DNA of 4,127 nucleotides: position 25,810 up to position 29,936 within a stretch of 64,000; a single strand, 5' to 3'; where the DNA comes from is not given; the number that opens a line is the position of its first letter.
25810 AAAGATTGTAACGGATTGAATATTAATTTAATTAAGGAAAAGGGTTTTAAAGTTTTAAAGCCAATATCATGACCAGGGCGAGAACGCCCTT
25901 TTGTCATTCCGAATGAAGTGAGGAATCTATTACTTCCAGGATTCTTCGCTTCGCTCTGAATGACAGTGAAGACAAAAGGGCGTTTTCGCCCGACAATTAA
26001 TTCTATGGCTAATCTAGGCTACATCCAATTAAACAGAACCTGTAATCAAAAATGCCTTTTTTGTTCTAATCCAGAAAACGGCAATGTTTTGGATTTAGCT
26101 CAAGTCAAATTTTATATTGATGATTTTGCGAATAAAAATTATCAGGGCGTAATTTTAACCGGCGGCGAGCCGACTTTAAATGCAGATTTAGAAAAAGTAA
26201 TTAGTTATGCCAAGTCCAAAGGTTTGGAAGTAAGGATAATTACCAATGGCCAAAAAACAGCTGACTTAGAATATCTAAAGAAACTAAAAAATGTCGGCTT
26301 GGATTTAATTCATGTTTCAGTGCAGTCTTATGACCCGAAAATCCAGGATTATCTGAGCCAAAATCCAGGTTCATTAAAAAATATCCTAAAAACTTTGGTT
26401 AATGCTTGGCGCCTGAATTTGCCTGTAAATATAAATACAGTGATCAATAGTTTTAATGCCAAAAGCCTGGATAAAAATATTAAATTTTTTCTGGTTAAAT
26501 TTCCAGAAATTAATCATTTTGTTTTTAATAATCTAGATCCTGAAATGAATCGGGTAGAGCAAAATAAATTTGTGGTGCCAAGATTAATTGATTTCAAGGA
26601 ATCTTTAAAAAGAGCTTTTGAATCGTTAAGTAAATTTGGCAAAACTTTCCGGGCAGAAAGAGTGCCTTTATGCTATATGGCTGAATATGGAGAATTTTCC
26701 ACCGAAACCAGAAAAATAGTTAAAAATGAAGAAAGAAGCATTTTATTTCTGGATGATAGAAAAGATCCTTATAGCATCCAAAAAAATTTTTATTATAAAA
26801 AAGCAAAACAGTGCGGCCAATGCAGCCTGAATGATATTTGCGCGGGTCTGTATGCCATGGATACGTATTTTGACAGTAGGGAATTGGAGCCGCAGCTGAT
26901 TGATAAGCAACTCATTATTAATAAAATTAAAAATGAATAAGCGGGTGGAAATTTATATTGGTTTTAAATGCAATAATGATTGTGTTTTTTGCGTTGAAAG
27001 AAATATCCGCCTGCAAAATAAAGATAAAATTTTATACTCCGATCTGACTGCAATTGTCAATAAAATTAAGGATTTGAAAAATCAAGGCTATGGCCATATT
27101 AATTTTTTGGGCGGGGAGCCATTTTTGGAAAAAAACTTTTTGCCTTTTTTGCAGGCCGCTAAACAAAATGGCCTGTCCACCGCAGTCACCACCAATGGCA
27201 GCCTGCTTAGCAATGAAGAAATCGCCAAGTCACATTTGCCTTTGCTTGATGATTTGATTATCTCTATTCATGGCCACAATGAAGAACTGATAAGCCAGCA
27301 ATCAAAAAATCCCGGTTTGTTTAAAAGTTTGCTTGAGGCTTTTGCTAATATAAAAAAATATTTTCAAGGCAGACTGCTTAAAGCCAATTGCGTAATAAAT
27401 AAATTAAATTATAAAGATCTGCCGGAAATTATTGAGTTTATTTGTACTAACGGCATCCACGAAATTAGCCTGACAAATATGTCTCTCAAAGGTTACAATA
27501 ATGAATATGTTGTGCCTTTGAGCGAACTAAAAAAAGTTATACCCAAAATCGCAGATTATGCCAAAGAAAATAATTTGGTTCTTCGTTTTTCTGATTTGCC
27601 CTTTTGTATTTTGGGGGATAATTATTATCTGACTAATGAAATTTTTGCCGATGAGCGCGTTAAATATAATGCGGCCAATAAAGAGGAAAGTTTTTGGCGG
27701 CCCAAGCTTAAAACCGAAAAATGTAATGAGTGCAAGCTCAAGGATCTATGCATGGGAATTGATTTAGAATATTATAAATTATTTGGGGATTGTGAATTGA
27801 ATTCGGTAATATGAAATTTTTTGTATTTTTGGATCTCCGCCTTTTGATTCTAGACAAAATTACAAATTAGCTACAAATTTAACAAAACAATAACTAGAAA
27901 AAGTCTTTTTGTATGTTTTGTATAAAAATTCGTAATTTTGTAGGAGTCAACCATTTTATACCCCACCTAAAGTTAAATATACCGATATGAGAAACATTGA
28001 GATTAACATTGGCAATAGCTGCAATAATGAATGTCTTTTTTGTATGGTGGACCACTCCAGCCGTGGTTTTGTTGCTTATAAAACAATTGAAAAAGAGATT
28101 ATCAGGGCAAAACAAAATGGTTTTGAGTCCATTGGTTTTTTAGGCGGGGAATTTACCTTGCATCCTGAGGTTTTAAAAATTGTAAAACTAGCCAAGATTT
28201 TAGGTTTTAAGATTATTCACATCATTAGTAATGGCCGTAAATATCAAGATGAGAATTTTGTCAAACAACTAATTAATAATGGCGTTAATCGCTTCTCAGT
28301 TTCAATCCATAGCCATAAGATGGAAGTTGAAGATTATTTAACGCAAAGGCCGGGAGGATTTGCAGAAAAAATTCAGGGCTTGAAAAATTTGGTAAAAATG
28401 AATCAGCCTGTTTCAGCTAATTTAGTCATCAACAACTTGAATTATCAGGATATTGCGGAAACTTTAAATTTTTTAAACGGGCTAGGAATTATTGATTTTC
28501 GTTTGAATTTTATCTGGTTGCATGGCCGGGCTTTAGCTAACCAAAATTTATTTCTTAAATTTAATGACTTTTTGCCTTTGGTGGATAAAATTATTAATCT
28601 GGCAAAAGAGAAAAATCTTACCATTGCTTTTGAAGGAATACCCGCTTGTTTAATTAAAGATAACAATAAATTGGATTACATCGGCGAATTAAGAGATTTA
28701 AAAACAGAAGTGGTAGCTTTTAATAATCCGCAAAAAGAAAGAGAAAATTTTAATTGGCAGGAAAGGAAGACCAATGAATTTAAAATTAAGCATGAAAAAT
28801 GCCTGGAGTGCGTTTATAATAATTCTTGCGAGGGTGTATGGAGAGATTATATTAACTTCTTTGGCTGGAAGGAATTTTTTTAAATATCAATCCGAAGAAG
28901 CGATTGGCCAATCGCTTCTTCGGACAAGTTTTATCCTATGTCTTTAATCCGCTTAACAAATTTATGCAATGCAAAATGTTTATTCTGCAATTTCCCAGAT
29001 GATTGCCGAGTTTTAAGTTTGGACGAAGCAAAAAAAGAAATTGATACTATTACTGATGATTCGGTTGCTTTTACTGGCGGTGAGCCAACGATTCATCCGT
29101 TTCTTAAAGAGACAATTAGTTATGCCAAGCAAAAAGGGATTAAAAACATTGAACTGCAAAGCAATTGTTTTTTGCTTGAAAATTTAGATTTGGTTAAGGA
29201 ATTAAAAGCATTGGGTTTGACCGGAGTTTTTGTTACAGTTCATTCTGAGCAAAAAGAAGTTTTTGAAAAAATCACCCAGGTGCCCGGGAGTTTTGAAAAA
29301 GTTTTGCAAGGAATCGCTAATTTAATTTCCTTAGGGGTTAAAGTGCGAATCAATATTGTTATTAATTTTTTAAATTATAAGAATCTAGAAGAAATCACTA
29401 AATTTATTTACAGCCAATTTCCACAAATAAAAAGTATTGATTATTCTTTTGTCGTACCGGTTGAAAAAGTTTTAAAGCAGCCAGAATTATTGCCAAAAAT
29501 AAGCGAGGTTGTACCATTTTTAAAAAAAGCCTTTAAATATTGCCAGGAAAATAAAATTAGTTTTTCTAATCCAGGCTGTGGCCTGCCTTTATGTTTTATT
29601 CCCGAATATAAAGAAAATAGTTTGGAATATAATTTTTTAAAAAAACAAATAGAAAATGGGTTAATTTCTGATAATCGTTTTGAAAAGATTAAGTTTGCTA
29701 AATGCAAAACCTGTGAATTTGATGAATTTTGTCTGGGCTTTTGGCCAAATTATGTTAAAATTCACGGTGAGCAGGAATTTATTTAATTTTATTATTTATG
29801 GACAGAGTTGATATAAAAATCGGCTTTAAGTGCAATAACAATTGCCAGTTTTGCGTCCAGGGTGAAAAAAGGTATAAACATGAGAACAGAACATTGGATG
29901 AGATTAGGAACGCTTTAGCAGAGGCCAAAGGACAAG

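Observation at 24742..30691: Six tandem paralogous twitch-type radical SAM genes, with a hairpin repeat element inserted between paralogs 1 and 2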

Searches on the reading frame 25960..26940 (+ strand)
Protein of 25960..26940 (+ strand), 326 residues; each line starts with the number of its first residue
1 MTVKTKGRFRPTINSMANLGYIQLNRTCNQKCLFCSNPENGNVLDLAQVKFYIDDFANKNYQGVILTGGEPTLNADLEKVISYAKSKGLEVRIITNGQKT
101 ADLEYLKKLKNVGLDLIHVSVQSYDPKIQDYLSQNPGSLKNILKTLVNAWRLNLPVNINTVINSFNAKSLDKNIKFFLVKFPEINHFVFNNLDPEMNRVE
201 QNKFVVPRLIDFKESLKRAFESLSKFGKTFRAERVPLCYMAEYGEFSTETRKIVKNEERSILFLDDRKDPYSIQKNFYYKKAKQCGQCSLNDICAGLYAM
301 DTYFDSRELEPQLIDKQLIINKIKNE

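Call 3: search_protein_families(library=ncbifam, proteins=[window:25960-26940:+], max_evalue=0.01)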
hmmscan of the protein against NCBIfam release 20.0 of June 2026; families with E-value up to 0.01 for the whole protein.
window:25960-26940:+ (326 aa): 54 families (the best 25 are shown)
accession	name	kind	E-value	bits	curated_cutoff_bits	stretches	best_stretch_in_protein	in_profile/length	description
TIGR03977.1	rSAM_pair_HxsC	equivalog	1e-26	93.5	267.9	1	3-299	10-290/292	His-Xaa-Ser system radical SAM maturase HxsC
TIGR02668.1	moaA_archaeal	equivalog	4.5e-21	75.1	325.25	1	22-178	14-174/303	GTP 3',8-cyclase MoaA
TIGR02666.1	moaA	equivalog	5.9e-21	74.8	284.05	1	24-228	16-228/336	GTP 3',8-cyclase MoaA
TIGR04055.1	rSAM_NirJ2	equivalog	1.3e-20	74.2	500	1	27-190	9-173/326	putative heme d1 biosynthesis radical SAM protein NirJ2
TIGR04545.1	rSAM_ahbD_hemeb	equivalog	4.8e-19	69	500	1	24-190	6-174/339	heme b synthase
NF001199.0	PRK00164.2-1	equivalog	5.1e-19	68.5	231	1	22-177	16-175/308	GTP 3',8-cyclase MoaA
TIGR04053.2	TIGR04053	equivalog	3.4e-18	66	395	1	25-175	15-171/366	TIGR04053 family radical SAM/SPASM domain-containing protein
NF038332.1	rSAM_rare_HxsC4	exception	3e-17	62.8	500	1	21-221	17-223/335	radical SAM protein HxsC4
TIGR04546.1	rSAM_ahbC_deAc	equivalog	5.5e-17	61.6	650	1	24-187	45-208/390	12,18-didecarboxysiroheme deacetylase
TIGR04054.1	rSAM_NirJ1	equivalog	1.1e-16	60.4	650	1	23-191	41-209/387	putative heme d1 biosynthesis radical SAM protein NirJ1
NF045702.1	rSAM_GDGT_ether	equivalog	8.9e-16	57.6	450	1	15-178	83-254/486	tetraether lipid synthase Tes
TIGR04051.1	rSAM_NirJ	equivalog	1.2e-15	57.4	515.45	1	24-192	8-176/354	heme d1 biosynthesis radical SAM protein NirJ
TIGR02109.1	PQQ_syn_pqqE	equivalog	1.2e-15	57.4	381.35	1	22-175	11-167/358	pyrroloquinoline quinone biosynthesis protein PqqE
NF038283.1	viperin_w_prok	equivalog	1.2e-15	57.4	180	1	24-168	8-168/281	viperin family antiviral radical SAM protein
NF045646.2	rSAM_Se_TrsS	equivalog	2.4e-15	56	490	1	22-187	90-261/441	radical SAM (seleno)protein TrsS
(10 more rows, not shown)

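Call 4: search_protein_families(library=pfam, proteins=[window:25960-26940:+], max_evalue=0.01)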
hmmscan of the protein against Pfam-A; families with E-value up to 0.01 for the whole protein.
window:25960-26940:+ (326 aa): 4 families
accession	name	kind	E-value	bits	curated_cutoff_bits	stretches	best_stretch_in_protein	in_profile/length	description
PF04055.27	Radical_SAM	-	5.6e-25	88.9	29.5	1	24-166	3-155/166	Radical SAM superfamily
PF13353.11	Fer4_12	-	5.5e-06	27.2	22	1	27-121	14-113/137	4Fe-4S single cluster domain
PF13344.12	Hydrolase_6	-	4e-05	24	27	1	62-122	6-64/101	Haloacid dehalogenase-like hydrolase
PF20640.2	Rrn6_HB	-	0.0044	17.6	26.4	1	36-159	81-169/192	Rrn6, helical bundle domain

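Call 17: search_protein_families(library=padloc, proteins=[window:25960-26940:+], max_evalue=0.01)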
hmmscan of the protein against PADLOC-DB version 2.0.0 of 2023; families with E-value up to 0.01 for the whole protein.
window:25960-26940:+ (326 aa): 3 families
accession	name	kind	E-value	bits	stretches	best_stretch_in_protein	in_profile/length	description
PDLC02904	pVip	-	3.5e-21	73.9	1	24-168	9-155/262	Viperins associated with kinases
PDLC02903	pVip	-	5e-20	70.1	1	23-168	5-151/257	Viperins not associated with kinases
PDLC02905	pVip-kinase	-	5.9e-08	30.4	1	51-168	223-343/474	Viperin-kinase fusion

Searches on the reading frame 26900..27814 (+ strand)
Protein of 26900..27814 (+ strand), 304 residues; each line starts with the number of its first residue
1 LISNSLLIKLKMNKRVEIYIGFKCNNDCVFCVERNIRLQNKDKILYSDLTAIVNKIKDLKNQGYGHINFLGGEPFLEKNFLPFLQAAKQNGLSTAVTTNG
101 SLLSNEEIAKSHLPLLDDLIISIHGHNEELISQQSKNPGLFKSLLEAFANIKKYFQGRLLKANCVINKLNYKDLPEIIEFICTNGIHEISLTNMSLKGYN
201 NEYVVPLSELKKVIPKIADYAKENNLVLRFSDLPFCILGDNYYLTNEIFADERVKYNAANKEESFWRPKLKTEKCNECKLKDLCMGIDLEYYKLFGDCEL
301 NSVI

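Call 3: search_protein_families(library=ncbifam, proteins=[window:26900-27814:+], max_evalue=0.01)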
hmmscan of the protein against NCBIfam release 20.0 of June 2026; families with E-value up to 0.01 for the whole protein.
window:26900-27814:+ (304 aa): 64 families (the best 25 are shown)
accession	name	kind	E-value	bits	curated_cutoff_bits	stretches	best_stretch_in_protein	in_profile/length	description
NF038332.1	rSAM_rare_HxsC4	exception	1.6e-25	90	500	1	12-236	12-242/335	radical SAM protein HxsC4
NF038283.1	viperin_w_prok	equivalog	2.6e-21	76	180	1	16-173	4-169/281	viperin family antiviral radical SAM protein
TIGR03977.1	rSAM_pair_HxsC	equivalog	1.3e-19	70.2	267.9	1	17-286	28-287/292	His-Xaa-Ser system radical SAM maturase HxsC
TIGR04317.1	W_rSAM_matur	equivalog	9.4e-19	67.7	380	1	14-197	4-188/349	tungsten cofactor oxidoreductase radical SAM maturase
TIGR02668.1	moaA_archaeal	equivalog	5.1e-15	55.2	325.25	1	16-226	12-222/303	GTP 3',8-cyclase MoaA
TIGR02666.1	moaA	equivalog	7.7e-15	54.7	284.05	1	21-200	17-199/336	GTP 3',8-cyclase MoaA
NF001199.0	PRK00164.2-1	equivalog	2e-14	53.4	231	1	17-227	15-226/308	GTP 3',8-cyclase MoaA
NF050035.1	rSAM_WgK_link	exception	3.9e-13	49.1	650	1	15-203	10-193/367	radical SAM/SPASM peptide maturase WgkB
TIGR04466.1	rSAM_BlsE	equivalog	4.6e-13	49.3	400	1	18-197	7-178/327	cytosylglucuronate decarboxylase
TIGR04054.1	rSAM_NirJ1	equivalog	5e-13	48.4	650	1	23-202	45-218/387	putative heme d1 biosynthesis radical SAM protein NirJ1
TIGR04545.1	rSAM_ahbD_hemeb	equivalog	6e-13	48.9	500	1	22-186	8-167/339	heme b synthase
TIGR04546.1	rSAM_ahbC_deAc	equivalog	9.5e-13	47.7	650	1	8-202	31-221/390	12,18-didecarboxysiroheme deacetylase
TIGR04347.1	pseudo_SAM_Halo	equivalog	1.3e-12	47.7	525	1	22-220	46-241/390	TIGR04347 family pseudo-SAM/SPASM protein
TIGR04103.1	rSAM_nif11_3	equivalog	2.2e-12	46.3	725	1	20-223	11-210/412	nif11-class peptide radical SAM maturase 3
TIGR04051.1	rSAM_NirJ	equivalog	2.3e-12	46.5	515.45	1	23-199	11-181/354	heme d1 biosynthesis radical SAM protein NirJ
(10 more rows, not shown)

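Call 4: search_protein_families(library=pfam, proteins=[window:26900-27814:+], max_evalue=0.01)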
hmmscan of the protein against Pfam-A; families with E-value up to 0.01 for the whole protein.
window:26900-27814:+ (304 aa): 2 families
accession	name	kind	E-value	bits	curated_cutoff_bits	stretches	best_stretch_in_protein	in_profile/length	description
PF04055.27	Radical_SAM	-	8.9e-18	65.4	29.5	1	19-181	2-166/166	Radical SAM superfamily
PF13353.11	Fer4_12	-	2e-07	31.9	22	1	23-133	14-123/137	4Fe-4S single cluster domain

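Call 17: search_protein_families(library=padloc, proteins=[window:26900-27814:+], max_evalue=0.01)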
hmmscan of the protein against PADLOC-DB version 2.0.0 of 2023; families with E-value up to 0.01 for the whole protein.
window:26900-27814:+ (304 aa): 3 families
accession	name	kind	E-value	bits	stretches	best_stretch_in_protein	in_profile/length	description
PDLC02904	pVip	-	4.2e-24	83.5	1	22-181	11-162/262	Viperins associated with kinases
PDLC02903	pVip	-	2.3e-22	77.7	1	17-179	3-159/257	Viperins not associated with kinases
PDLC02905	pVip-kinase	-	6.8e-15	53.3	1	20-182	188-351/474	Viperin-kinase fusion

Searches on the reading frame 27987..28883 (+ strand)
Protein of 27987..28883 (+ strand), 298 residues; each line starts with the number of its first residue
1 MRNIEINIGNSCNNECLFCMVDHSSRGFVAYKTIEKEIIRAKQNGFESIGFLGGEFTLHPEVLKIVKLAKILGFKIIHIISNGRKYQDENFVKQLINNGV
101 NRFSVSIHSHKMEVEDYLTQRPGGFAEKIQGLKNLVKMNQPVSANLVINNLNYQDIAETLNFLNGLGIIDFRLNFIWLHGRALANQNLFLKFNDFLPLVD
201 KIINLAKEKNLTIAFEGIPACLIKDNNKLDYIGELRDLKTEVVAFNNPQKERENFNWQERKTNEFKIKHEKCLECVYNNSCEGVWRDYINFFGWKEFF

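Call 3: search_protein_families(library=ncbifam, proteins=[window:27987-28883:+], max_evalue=0.01)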
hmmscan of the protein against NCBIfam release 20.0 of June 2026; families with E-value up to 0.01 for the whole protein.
window:27987-28883:+ (298 aa): 47 families (the best 25 are shown)
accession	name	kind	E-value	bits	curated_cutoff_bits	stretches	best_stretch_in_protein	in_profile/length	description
NF038332.1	rSAM_rare_HxsC4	exception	3.8e-41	141.4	500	1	3-297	15-332/335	radical SAM protein HxsC4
TIGR03977.1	rSAM_pair_HxsC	equivalog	4.6e-24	84.8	267.9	1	8-227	31-257/292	His-Xaa-Ser system radical SAM maturase HxsC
TIGR02668.1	moaA_archaeal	equivalog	1.1e-18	67.2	325.25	1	2-209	10-217/303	GTP 3',8-cyclase MoaA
NF050035.1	rSAM_WgK_link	exception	1.3e-17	63.9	650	1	4-220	11-227/367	radical SAM/SPASM peptide maturase WgkB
NF001199.0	PRK00164.2-1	equivalog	2.3e-17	63.1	231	1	2-169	12-181/308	GTP 3',8-cyclase MoaA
TIGR04055.1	rSAM_NirJ2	equivalog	9.4e-17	61.5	500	1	5-214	3-212/326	putative heme d1 biosynthesis radical SAM protein NirJ2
TIGR02666.1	moaA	equivalog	1.2e-15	57.4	284.05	1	2-167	10-184/336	GTP 3',8-cyclase MoaA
TIGR04317.1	W_rSAM_matur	equivalog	4.7e-15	55.5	380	1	1-221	3-228/349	tungsten cofactor oxidoreductase radical SAM maturase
TIGR04466.1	rSAM_BlsE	equivalog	8.6e-15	55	400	1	4-178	5-177/327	cytosylglucuronate decarboxylase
TIGR04303.1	GeoRSP_rSAM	equivalog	1.4e-14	54.4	400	1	4-186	7-187/325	GeoRSP system radical SAM/SPASM protein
TIGR04545.1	rSAM_ahbD_hemeb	equivalog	1.6e-14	54.1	500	1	7-195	5-194/339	heme b synthase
TIGR04403.1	rSAM_skfB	equivalog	6.6e-13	48.2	300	1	6-185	108-286/402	sporulation killing factor system radical SAM maturase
NF045702.1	rSAM_GDGT_ether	equivalog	2e-12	46.5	450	1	5-162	89-252/486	tetraether lipid synthase Tes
TIGR04054.1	rSAM_NirJ1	equivalog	3.6e-12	45.6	650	1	6-166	40-200/387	putative heme d1 biosynthesis radical SAM protein NirJ1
NF038283.1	viperin_w_prok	equivalog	1.5e-11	44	180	1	8-155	8-169/281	viperin family antiviral radical SAM protein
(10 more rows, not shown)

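Call 4: search_protein_families(library=pfam, proteins=[window:27987-28883:+], max_evalue=0.01)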
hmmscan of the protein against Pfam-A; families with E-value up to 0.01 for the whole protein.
window:27987-28883:+ (298 aa): 2 families
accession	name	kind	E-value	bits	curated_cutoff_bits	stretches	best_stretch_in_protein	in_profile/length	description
PF04055.27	Radical_SAM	-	4.7e-22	79.4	29.5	1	6-163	1-166/166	Radical SAM superfamily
PF19238.5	Radical_SAM_2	-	0.0015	18.7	26.7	0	10-27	20-37/151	Radical SAM-like domain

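Call 17: search_protein_families(library=padloc, proteins=[window:27987-28883:+], max_evalue=0.01)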
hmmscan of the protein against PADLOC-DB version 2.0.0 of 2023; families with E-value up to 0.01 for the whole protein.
window:27987-28883:+ (298 aa): 3 families
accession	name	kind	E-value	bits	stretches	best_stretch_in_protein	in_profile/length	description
PDLC02903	pVip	-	2.7e-16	57.8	1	5-156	3-153/257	Viperins not associated with kinases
PDLC02904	pVip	-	5.8e-15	53.5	1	8-155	9-156/262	Viperins associated with kinases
PDLC02905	pVip-kinase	-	3.7e-06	24.4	1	4-155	184-344/474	Viperin-kinase fusion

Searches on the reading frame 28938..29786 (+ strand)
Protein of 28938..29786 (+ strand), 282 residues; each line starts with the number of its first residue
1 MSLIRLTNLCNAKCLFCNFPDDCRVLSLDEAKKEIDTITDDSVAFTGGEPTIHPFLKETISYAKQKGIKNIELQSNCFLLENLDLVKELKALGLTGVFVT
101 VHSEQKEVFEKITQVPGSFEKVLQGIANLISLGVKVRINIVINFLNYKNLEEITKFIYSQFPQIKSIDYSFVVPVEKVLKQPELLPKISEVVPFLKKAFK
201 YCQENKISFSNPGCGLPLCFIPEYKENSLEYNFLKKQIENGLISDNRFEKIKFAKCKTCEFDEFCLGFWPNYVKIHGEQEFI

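Call 3: search_protein_families(library=ncbifam, proteins=[window:28938-29786:+], max_evalue=0.01)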
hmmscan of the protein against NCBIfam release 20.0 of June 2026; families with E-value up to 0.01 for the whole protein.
window:28938-29786:+ (282 aa): 51 families (the best 25 are shown)
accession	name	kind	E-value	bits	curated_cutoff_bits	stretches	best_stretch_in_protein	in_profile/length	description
NF038332.1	rSAM_rare_HxsC4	exception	7.6e-26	91.1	500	2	6-158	20-182/335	radical SAM protein HxsC4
TIGR03977.1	rSAM_pair_HxsC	equivalog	1.3e-25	89.9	267.9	1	5-269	30-289/292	His-Xaa-Ser system radical SAM maturase HxsC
TIGR02668.1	moaA_archaeal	equivalog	1.1e-23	83.7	325.25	1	4-177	14-194/303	GTP 3',8-cyclase MoaA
TIGR02666.1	moaA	equivalog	1.3e-22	80.3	284.05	1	4-170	14-193/336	GTP 3',8-cyclase MoaA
NF001199.0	PRK00164.2-1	equivalog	2.7e-19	69.4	231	1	4-160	16-178/308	GTP 3',8-cyclase MoaA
TIGR04054.1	rSAM_NirJ1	equivalog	1.4e-18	66.7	650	1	6-159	42-199/387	putative heme d1 biosynthesis radical SAM protein NirJ1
TIGR04545.1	rSAM_ahbD_hemeb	equivalog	2.2e-17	63.5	500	1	6-156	6-161/339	heme b synthase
TIGR04546.1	rSAM_ahbC_deAc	equivalog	9.9e-17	60.8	650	1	6-157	45-200/390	12,18-didecarboxysiroheme deacetylase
NF045646.2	rSAM_Se_TrsS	equivalog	3.8e-16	58.7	490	1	2-219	88-314/441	radical SAM (seleno)protein TrsS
TIGR04303.1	GeoRSP_rSAM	equivalog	4.8e-16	59.2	400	1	7-159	12-166/325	GeoRSP system radical SAM/SPASM protein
TIGR04053.2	TIGR04053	equivalog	4.8e-16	59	395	1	7-197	15-212/366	TIGR04053 family radical SAM/SPASM domain-containing protein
TIGR04055.1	rSAM_NirJ2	equivalog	1.2e-15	57.9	500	1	7-208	7-210/326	putative heme d1 biosynthesis radical SAM protein NirJ2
TIGR04466.1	rSAM_BlsE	equivalog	4.3e-15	56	400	1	3-156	6-161/327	cytosylglucuronate decarboxylase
TIGR04347.1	pseudo_SAM_Halo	equivalog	7.1e-13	48.6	525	1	6-158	44-200/390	TIGR04347 family pseudo-SAM/SPASM protein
TIGR04251.1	SCM_rSAM_ScmF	equivalog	1.3e-12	47.8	400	1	37-219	51-234/353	SynChlorMet cassette radical SAM/SPASM protein ScmF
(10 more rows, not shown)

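Call 4: search_protein_families(library=pfam, proteins=[window:28938-29786:+], max_evalue=0.01)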
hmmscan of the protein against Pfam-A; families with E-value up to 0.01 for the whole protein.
window:28938-29786:+ (282 aa): 1 family
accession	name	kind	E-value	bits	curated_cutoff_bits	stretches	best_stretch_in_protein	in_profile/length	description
PF04055.27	Radical_SAM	-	1.3e-23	84.4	29.5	1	5-156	2-165/166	Radical SAM superfamily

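Call 17: search_protein_families(library=padloc, proteins=[window:28938-29786:+], max_evalue=0.01)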
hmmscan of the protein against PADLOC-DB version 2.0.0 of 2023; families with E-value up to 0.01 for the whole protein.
window:28938-29786:+ (282 aa): 3 families
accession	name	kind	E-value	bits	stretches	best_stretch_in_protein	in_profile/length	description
PDLC02904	pVip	-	7.2e-17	59.8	1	6-162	9-167/262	Viperins associated with kinases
PDLC02903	pVip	-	2.8e-16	57.8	1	5-158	5-159/257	Viperins not associated with kinases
PDLC02905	pVip-kinase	-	6e-05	20.5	1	29-163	219-356/474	Viperin-kinase fusion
